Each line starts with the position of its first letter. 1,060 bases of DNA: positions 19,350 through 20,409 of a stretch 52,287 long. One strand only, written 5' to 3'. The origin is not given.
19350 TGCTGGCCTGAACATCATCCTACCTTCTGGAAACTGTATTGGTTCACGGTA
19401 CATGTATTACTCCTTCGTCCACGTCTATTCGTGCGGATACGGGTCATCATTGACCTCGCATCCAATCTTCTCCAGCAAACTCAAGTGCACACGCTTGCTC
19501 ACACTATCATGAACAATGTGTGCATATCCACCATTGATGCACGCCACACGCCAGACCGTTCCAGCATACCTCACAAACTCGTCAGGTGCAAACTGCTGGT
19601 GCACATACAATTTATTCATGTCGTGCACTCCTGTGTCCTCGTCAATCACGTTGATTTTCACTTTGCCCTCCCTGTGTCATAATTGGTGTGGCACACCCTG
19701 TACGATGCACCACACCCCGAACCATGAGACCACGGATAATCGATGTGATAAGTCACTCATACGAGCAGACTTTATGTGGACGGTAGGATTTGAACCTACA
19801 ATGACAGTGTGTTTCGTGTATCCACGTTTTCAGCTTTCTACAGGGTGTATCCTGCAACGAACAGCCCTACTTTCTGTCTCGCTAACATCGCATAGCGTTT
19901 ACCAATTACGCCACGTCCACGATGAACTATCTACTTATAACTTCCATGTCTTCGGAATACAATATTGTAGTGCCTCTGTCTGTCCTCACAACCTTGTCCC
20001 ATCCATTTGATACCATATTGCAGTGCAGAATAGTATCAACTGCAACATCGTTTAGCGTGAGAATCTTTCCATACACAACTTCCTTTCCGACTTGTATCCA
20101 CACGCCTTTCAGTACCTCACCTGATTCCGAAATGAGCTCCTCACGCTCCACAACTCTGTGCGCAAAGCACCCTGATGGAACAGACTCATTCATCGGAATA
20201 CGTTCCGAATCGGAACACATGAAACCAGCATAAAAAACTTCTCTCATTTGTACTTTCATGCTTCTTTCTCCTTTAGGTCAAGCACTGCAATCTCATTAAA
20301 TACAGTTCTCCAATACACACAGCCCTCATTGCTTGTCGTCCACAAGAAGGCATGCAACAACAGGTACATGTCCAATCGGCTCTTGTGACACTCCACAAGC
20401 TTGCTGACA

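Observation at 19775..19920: tRNA-shaped gene with intact acceptor, D and T arms but about 72 surplus nucleotides where the anticodon arm should close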

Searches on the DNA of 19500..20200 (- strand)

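Call 4: search_dna_similar(query=window:19500-20200:-, collection=phages, mode=distant, max_rows=40)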
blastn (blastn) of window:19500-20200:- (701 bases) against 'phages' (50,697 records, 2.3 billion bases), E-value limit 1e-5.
No match.

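Call 11: search_rna_families(source=window, start=19700, end=20000, threshold=evalue, max_evalue=10, show_alignments=6)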
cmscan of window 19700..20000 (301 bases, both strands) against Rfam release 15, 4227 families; matches with E-value up to 10: 3.
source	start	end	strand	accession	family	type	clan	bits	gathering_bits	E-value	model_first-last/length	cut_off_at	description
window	19775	19920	-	RF00005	tRNA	Gene; tRNA;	CL00001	41.2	29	1.2e-07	1-71/71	no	tRNA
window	19774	19825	+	RF04354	Plastid-ycf2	Cis-reg;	-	16.5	65.7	0.85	1-75/75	no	Plastid-ycf2 5UTR RNA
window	19744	19795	+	RF01303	sR49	Gene; snRNA; snoRNA; CD-box;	-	15.6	50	1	1-56/56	no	Small nucleolar RNA sR49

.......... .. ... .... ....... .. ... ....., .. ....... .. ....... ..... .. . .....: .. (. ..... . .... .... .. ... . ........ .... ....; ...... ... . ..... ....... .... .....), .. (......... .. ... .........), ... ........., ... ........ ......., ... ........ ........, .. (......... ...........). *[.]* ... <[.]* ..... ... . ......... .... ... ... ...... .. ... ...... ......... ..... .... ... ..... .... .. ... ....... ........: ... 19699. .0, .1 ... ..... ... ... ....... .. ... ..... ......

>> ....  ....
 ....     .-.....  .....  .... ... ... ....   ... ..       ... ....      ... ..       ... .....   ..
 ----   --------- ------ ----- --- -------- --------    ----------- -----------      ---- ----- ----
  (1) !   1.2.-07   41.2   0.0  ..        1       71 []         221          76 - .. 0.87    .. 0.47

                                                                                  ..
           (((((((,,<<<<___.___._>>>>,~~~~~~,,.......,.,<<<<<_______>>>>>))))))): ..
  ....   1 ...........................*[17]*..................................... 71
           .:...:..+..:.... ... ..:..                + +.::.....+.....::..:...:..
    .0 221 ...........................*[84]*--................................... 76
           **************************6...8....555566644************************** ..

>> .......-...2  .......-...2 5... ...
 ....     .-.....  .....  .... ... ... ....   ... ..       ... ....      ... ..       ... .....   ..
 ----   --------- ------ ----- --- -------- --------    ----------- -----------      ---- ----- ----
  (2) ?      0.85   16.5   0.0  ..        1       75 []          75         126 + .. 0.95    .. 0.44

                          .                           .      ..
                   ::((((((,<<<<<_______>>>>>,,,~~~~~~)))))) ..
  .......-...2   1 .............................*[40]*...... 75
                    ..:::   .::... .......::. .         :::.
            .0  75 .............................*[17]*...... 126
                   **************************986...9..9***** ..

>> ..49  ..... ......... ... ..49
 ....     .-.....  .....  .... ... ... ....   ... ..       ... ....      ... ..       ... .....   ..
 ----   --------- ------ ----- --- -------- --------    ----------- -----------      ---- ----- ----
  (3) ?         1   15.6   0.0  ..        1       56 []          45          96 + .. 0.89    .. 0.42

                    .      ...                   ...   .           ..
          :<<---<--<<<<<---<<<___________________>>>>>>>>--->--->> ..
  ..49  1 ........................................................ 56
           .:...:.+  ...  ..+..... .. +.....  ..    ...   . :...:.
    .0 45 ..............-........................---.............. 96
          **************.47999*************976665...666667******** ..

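Call 88: search_rna_families(source=window, start=19560, end=19790, threshold=evalue, max_evalue=10, show_alignments=2)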
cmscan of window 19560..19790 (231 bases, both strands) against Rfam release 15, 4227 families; matches with E-value up to 10: 1.
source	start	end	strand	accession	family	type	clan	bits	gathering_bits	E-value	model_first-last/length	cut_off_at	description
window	19657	19723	-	RF02197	TP73-AS1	Gene; lncRNA;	-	10.6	75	4.4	96-161/161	no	TP73 antisense RNA 1 conserved region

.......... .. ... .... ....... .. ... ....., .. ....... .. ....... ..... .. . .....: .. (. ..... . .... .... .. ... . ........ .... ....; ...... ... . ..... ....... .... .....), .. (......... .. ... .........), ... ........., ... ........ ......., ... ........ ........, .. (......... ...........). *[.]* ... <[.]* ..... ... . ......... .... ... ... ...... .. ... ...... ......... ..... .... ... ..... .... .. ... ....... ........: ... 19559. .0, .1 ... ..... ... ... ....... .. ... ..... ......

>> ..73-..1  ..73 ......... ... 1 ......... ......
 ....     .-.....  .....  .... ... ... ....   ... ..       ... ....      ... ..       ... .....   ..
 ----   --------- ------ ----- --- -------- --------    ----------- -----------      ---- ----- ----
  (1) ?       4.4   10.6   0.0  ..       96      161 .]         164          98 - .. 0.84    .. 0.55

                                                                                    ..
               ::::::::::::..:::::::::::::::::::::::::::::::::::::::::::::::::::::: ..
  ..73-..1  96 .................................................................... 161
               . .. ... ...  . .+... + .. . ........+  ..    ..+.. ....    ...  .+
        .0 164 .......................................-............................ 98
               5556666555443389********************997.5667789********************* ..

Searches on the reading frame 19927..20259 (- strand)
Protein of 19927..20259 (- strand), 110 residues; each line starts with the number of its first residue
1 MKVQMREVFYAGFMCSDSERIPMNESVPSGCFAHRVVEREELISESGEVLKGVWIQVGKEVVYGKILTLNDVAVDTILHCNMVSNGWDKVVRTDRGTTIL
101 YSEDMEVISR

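Call 10: search_protein_families(library=pfam, proteins=[window:19927-20259:-])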
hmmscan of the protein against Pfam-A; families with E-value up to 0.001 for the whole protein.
window:19927-20259:- (110 aa): 0 families

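Call 36: find_encoding_contigs(protein=window:19927-20259:-, flank=3000, max_places=10)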
Protein window:19927-20259:- (110 aa): 17 contigs read that carry it; 5 places shown.
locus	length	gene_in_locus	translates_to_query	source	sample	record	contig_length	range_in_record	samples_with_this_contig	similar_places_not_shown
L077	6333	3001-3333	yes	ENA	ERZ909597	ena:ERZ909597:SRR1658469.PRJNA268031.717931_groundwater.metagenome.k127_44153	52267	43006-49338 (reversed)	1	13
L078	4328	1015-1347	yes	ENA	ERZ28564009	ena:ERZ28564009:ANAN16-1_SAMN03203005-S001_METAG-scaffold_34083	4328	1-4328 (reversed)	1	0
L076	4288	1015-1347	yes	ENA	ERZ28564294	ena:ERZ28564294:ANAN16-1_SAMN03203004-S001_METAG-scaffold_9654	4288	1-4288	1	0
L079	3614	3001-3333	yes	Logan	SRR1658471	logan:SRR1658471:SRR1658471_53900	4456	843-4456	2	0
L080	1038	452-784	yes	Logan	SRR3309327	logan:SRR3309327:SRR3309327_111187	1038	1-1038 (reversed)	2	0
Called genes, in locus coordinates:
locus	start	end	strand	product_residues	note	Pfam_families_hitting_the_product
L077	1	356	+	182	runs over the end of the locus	-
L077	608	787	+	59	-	-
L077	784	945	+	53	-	-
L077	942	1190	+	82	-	-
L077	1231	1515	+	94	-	-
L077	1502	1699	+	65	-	-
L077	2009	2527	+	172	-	-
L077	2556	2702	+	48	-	-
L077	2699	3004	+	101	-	-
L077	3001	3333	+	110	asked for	-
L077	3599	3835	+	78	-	-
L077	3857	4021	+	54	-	-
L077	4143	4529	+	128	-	-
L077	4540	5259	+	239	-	-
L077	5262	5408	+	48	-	-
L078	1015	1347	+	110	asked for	-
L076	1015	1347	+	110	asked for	-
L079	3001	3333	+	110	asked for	-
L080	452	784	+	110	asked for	-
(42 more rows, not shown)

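Call 49: search_protein_families(library=phrogs, proteins=[window:19927-20259:-], max_evalue=0.001)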
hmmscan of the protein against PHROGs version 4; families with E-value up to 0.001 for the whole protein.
window:19927-20259:- (110 aa): 0 families
